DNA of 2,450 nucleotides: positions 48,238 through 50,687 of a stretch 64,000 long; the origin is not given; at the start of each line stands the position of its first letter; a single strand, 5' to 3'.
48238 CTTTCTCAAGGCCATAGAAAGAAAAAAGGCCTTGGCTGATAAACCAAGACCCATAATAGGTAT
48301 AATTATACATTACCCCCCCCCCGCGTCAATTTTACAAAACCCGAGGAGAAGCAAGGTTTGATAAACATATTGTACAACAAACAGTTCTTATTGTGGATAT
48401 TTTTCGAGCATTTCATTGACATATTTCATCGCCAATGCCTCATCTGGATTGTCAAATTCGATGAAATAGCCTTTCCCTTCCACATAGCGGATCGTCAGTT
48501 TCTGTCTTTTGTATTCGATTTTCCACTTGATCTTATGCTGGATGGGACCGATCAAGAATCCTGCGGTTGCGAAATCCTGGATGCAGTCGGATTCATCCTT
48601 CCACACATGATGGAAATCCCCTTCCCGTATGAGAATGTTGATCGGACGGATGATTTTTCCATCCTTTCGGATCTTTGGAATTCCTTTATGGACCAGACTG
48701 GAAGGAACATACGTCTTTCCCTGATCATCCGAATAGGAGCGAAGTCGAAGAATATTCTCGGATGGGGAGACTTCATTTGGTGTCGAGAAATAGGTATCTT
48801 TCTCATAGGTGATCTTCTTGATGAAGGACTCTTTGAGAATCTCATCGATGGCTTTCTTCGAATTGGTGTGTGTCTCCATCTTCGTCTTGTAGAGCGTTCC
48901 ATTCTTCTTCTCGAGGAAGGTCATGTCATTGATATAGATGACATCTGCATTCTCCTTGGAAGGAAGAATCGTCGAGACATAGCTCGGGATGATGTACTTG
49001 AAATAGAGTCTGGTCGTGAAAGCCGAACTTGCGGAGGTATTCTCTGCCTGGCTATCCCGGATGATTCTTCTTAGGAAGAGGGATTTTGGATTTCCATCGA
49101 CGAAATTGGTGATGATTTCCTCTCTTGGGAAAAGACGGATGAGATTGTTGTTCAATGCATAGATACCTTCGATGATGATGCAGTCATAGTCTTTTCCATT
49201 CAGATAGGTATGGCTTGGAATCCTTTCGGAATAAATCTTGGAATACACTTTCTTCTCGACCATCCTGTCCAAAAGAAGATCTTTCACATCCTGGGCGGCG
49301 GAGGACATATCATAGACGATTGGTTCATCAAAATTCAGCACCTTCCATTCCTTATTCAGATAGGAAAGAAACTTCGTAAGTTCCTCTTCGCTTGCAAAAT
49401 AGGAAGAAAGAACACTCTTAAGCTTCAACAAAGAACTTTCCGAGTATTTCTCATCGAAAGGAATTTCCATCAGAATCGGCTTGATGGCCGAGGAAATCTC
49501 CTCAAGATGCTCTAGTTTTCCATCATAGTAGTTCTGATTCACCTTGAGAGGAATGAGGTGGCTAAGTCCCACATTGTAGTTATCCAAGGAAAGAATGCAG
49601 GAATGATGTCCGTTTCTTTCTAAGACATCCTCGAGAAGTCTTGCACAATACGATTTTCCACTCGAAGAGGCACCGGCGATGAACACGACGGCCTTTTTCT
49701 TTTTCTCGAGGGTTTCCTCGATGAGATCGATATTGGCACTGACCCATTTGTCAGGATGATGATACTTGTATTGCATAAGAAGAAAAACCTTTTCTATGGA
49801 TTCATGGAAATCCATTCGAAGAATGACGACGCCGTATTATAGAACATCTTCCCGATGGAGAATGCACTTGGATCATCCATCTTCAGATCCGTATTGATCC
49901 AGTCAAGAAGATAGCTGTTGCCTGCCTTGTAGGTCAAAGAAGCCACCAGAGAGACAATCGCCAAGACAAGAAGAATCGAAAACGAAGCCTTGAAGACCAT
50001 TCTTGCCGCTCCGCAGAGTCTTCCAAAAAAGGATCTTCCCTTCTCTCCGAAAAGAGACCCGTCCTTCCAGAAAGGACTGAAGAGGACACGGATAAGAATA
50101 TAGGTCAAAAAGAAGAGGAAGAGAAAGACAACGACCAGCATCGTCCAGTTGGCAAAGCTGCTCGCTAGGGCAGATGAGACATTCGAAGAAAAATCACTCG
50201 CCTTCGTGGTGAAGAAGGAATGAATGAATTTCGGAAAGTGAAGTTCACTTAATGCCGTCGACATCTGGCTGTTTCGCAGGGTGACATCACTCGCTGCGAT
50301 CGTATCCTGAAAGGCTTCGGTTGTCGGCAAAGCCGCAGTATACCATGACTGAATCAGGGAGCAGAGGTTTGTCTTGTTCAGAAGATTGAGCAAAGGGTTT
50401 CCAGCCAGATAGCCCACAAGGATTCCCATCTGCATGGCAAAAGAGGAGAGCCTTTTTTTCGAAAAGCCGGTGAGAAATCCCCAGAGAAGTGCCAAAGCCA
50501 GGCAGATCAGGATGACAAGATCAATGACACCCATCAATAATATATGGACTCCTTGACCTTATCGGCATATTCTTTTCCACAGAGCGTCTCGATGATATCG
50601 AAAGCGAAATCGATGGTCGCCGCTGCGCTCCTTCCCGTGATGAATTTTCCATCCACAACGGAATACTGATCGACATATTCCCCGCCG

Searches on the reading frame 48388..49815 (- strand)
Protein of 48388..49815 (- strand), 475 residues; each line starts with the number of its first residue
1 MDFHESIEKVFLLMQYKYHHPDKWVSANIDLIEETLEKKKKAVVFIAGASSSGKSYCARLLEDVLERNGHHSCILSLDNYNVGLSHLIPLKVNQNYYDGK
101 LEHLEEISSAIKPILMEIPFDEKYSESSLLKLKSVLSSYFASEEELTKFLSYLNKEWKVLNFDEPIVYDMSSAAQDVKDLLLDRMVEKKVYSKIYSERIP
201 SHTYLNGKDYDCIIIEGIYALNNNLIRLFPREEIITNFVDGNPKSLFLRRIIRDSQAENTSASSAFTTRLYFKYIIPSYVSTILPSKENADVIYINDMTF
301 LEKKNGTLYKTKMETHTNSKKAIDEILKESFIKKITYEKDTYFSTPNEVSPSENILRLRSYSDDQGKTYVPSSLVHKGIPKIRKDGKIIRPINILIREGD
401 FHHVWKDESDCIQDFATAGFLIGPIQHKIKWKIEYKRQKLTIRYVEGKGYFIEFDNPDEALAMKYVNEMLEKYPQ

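Call 6: search_protein_families(library=pfam, proteins=[window:48388-49815:-], max_evalue=0.01)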
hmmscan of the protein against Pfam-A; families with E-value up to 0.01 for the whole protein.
window:48388-49815:- (475 aa): 4 families
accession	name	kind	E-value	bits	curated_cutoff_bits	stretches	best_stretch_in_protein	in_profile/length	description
PF00485.24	PRK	-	2.1e-09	37.9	22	1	159-293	60-186/196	Phosphoribulokinase / Uridine kinase family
PF06414.18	Zeta_toxin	-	0.00029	20.8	22.3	1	35-75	10-49/199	Zeta toxin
PF01928.26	CYTH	-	0.00096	19.5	23.2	1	327-472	22-163/179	CYTH domain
PF01583.26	APS_kinase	-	0.001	19.6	21.1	1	42-86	3-47/152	Adenylylsulphate kinase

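Call 9: find_encoding_contigs(protein=window:48388-49815:-, flank=3000, max_places=10)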
Protein window:48388-49815:- (475 aa): no gene with exactly this product is on record in the collection.

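Call 12: find_related_loci(query=window:48388-49815:-, collection=genome_contigs, flank=6000)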
Query window:48388-49815:- (475 aa) in genome_contigs; peptide patterns used: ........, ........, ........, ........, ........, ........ (x = any residue, [..] = any of these).
78 stretches matched a pattern; 3 encode a relative of the query (tblastn E <= 1e-3); 3 distinct loci.
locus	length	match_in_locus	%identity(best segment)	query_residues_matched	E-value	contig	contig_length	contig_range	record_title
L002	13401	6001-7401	93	9-475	0e+0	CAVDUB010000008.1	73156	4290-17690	bacterium isolate H07675-L1_cleanbin_000035 genome assembly, contig: Spades_H07675-L1_contig_215, whole genome shotgun s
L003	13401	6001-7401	92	9-475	0e+0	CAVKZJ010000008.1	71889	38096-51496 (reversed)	bacterium isolate H07658-L1_cleanbin_000008 genome assembly, contig: Spades_H07658-L1_contig_74, whole genome shotgun se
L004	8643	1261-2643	68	12-473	0e+0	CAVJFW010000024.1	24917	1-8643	bacterium isolate H07616-L1_cleanbin_000037 genome assembly, contig: Spades_H07616-L1_contig_1279, whole genome shotgun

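Call 29: find_encoding_contigs(protein=window:48388-49776:-, flank=3000, max_places=10)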
Protein window:48388-49776:- (462 aa): 1 contig read that carries it; 1 place shown.
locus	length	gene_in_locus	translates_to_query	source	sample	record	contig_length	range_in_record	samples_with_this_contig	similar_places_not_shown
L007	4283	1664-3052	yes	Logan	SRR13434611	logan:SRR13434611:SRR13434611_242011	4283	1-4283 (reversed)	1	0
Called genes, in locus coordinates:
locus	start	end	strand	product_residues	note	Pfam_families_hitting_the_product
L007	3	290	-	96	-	?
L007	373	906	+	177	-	PF01965:DJ-1_PfpI, PF07685:GATase_3 (weak)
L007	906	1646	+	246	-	PF02674:Colicin_V (weak)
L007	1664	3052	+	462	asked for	PF00485:PRK (weak)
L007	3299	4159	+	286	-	PF11185:DUF2971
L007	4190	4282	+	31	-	?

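Call 31: find_homologous_proteins(query=window:48388-49815:-, max_evalue=1e-100)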
Query window:48388-49815:- (475 aa): 237 proteins with E <= 1e-100 among 8000 candidates; the best 120 are listed.
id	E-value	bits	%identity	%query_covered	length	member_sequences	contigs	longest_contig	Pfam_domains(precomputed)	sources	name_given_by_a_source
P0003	0.0e+0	1054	99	100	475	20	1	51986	PF00485.25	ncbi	-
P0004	1.9e-222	757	73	97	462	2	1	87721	PF00485.25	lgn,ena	-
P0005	1.1e-213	728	71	97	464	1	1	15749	PF00485.25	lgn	-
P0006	3.2e-210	717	68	97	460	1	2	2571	PF00485.25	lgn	-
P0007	1.5e-208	711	68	97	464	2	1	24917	PF00485.25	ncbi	-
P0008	1.2e-205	702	68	96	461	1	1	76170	PF00485.25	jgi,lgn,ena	jgi:uridine kinase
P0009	4.1e-204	697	67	97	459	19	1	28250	PF00485.25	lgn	-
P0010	4.3e-196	670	65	97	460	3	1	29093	PF00485.25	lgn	-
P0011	2.4e-182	625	61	97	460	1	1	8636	PF00485.25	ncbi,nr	ncbi:MAG: hypothetical protein K5762_01585 [Bacilli bacterium]|nr:hypothetical protein [Bacilli bact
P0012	3.4e-182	625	62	97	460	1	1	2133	PF00485.25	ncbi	-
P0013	5.8e-182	624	61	97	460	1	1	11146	PF00485.25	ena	-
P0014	6.1e-182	624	61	97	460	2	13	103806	PF00485.25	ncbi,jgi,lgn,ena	jgi:uridine kinase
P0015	6.9e-182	623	61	97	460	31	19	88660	PF00485.25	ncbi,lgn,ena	-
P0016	8.3e-182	623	61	97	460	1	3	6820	PF00485.25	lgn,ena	-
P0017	8.8e-182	623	61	97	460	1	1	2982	PF00485.25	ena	-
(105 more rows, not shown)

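Call 32: list_cluster_members(proteins=[P0003])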
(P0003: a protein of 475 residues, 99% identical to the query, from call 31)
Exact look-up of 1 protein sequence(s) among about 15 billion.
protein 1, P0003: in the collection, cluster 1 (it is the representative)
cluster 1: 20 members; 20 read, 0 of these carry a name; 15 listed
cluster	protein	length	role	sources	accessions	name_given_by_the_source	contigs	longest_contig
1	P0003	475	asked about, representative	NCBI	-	-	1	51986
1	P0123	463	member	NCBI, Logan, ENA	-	-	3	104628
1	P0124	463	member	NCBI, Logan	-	-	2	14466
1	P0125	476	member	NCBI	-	-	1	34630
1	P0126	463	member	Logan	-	-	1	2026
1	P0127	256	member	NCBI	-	-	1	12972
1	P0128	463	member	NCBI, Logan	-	-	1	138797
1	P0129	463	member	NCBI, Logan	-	-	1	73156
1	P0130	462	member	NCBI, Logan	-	-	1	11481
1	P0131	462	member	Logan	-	-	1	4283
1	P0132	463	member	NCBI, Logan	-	-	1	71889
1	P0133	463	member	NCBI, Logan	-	-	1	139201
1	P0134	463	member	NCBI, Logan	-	-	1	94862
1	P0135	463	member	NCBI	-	-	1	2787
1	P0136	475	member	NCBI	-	-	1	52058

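Call 34: find_encoding_contigs(protein=P0130, flank=7000, max_places=6)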
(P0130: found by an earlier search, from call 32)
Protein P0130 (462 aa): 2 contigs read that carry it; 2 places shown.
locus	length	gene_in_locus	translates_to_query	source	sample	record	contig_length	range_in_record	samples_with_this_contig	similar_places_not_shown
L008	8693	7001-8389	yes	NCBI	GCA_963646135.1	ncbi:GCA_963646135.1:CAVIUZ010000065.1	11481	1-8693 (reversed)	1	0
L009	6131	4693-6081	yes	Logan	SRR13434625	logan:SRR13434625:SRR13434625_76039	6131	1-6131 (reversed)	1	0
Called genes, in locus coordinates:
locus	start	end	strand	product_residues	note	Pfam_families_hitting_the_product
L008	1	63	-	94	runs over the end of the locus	PF01649:Ribosomal_S20p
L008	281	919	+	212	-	PF01791:DeoC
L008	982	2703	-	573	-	PF00753:Lactamase_B, PF12706:Lactamase_B_2 (weak), PF07521:RMMBL (faint), PF22505:RNase_J_b_CASP, PF17770:RNase_J_C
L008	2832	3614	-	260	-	PF03372:Exo_endo_phos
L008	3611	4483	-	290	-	PF00795:CN_hydrolase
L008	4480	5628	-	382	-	PF04371:PAD_porph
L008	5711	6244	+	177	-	PF01965:DJ-1_PfpI, PF07685:GATase_3 (weak)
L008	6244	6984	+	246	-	PF02674:Colicin_V (weak)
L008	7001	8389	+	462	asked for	PF00485:PRK (weak)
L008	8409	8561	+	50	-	-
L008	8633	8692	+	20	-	?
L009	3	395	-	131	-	?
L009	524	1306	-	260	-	PF03372:Exo_endo_phos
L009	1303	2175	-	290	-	PF00795:CN_hydrolase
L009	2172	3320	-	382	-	PF04371:PAD_porph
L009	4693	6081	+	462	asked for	PF00485:PRK (weak)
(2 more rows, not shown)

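Call 35: find_encoding_contigs(protein=P0136, flank=7000, max_places=6)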
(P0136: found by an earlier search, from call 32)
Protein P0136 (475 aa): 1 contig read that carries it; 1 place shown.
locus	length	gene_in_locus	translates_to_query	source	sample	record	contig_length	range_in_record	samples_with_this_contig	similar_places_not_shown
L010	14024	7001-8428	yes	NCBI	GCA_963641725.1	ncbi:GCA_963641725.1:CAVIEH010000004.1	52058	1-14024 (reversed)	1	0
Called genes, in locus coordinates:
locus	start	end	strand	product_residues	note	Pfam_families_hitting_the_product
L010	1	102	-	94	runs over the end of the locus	PF01649:Ribosomal_S20p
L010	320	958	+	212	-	PF01791:DeoC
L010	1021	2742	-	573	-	PF00753:Lactamase_B, PF12706:Lactamase_B_2 (weak), PF07521:RMMBL (faint), PF22505:RNase_J_b_CASP, PF17770:RNase_J_C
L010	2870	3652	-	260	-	PF03372:Exo_endo_phos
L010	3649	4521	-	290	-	PF00795:CN_hydrolase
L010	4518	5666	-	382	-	PF04371:PAD_porph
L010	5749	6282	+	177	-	PF01965:DJ-1_PfpI, PF07685:GATase_3 (weak)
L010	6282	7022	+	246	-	PF02674:Colicin_V (weak)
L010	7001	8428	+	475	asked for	PF00485:PRK (weak)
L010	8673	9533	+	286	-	PF11185:DUF2971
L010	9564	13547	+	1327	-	PF13174:TPR_6 (faint), PF09479:Flg_new, PF18998:Flg_new_2, PF19789:DUF6273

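Call 40: find_encoding_contigs(protein=P0134, flank=6000, max_places=4)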
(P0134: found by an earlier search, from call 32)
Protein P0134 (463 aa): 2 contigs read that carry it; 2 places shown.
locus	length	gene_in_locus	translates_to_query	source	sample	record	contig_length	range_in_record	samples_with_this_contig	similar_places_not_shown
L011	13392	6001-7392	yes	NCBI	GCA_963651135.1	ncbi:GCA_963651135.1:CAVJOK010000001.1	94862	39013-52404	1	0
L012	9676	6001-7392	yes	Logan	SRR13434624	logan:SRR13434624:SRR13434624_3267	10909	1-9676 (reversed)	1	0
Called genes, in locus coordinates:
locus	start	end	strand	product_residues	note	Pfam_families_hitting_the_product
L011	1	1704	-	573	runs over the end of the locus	PF00753:Lactamase_B, PF12706:Lactamase_B_2 (weak), PF07521:RMMBL (faint), PF22505:RNase_J_b_CASP, PF17770:RNase_J_C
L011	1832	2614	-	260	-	PF03372:Exo_endo_phos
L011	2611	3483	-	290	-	PF00795:CN_hydrolase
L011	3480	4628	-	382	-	PF04371:PAD_porph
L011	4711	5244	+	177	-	PF01965:DJ-1_PfpI, PF07685:GATase_3 (weak)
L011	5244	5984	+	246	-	PF02674:Colicin_V (weak)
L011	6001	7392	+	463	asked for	PF00485:PRK (weak)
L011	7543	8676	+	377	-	PF01595:CNNM, PF00571:CBS (faint)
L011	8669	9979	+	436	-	PF01595:CNNM, PF00571:CBS (weak), PF03471:CorC_HlyC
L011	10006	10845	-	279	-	PF13350:Y_phosphatase3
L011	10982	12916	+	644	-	PF06874:FBPase_2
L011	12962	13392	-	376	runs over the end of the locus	PF00226:DnaJ, PF01556:DnaJ_C, PF27659:CHP02642 (faint), PF00684:DnaJ_CXXCXGXG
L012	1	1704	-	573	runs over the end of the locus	PF00753:Lactamase_B, PF12706:Lactamase_B_2 (weak), PF07521:RMMBL (faint), PF22505:RNase_J_b_CASP, PF17770:RNase_J_C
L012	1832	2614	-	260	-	PF03372:Exo_endo_phos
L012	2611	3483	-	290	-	PF00795:CN_hydrolase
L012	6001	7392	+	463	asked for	PF00485:PRK (weak)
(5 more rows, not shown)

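Call 41: find_encoding_contigs(protein=P0133, flank=6000, max_places=4)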
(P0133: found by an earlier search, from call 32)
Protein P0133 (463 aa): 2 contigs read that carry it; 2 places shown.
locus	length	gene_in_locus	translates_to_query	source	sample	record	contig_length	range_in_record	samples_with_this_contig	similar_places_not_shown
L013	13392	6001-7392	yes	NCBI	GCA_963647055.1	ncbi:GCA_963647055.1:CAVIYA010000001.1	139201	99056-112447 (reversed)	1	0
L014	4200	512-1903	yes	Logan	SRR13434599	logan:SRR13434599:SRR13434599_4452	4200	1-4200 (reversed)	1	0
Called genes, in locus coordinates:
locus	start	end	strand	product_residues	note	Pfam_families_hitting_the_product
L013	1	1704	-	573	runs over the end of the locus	PF00753:Lactamase_B, PF12706:Lactamase_B_2 (weak), PF07521:RMMBL (faint), PF22505:RNase_J_b_CASP, PF17770:RNase_J_C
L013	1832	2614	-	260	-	PF03372:Exo_endo_phos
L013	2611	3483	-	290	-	PF00795:CN_hydrolase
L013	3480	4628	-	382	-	PF04371:PAD_porph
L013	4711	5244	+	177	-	PF01965:DJ-1_PfpI, PF07685:GATase_3 (weak)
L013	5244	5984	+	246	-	PF02674:Colicin_V (weak)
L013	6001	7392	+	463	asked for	PF00485:PRK (weak)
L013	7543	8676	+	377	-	PF01595:CNNM, PF00571:CBS (faint)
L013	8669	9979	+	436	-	PF01595:CNNM, PF00571:CBS (weak), PF03471:CorC_HlyC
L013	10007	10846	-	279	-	PF13350:Y_phosphatase3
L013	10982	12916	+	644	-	PF06874:FBPase_2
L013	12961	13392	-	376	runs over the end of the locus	PF00226:DnaJ, PF01556:DnaJ_C, PF27659:CHP02642 (faint), PF00684:DnaJ_CXXCXGXG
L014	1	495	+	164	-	?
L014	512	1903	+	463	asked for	PF00485:PRK (weak)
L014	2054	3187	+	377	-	PF01595:CNNM, PF00571:CBS (faint)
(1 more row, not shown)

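Call 46: search_protein_families(library=ncbifam, proteins=[window:48388-49815:-], max_evalue=0.01)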
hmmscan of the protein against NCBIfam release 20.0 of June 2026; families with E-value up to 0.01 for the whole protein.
window:48388-49815:- (475 aa): 8 families
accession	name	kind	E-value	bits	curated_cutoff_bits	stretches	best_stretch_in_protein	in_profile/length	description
NF004018.0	PRK05480.1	equivalog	2.2e-21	76.3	180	2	155-296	53-187/210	uridine kinase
TIGR00235.1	udk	equivalog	9.3e-20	71.1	220.3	2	155-293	53-184/207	uridine kinase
TIGR00554.2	panK_bact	equivalog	3.4e-05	23.3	235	0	13-72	54-113/310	type I pantothenate kinase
NF003013.0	PRK03846.1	subfamily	5.7e-05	22.9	163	1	26-86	12-73/202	adenylyl-sulfate kinase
NF004035.0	PRK05506.1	subfamily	7.5e-05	21.2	715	1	26-87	444-506/632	bifunctional sulfate adenylyltransferase subunit 1/adenylylsulfate kinase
NF006746.0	PRK09270.1-5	subfamily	0.00027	19.9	250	1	31-82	11-62/210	nucleoside/nucleotide kinase family protein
TIGR00455.1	apsK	equivalog_domain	0.00043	20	138.7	1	34-85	11-62/184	adenylyl-sulfate kinase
NF005807.0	PRK07667.1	equivalog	0.0075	15.8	221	0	37-83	12-59/193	kinase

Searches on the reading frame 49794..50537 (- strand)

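Call 6: search_protein_families(library=pfam, proteins=[window:49794-50537:-], max_evalue=0.01)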
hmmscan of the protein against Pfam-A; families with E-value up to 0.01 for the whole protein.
window:49794-50537:- (247 aa): 1 family
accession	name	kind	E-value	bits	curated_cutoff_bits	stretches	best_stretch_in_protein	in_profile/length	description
PF02674.22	Colicin_V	-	1.7e-06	28.5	29.3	1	5-61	1-52/144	Colicin V production protein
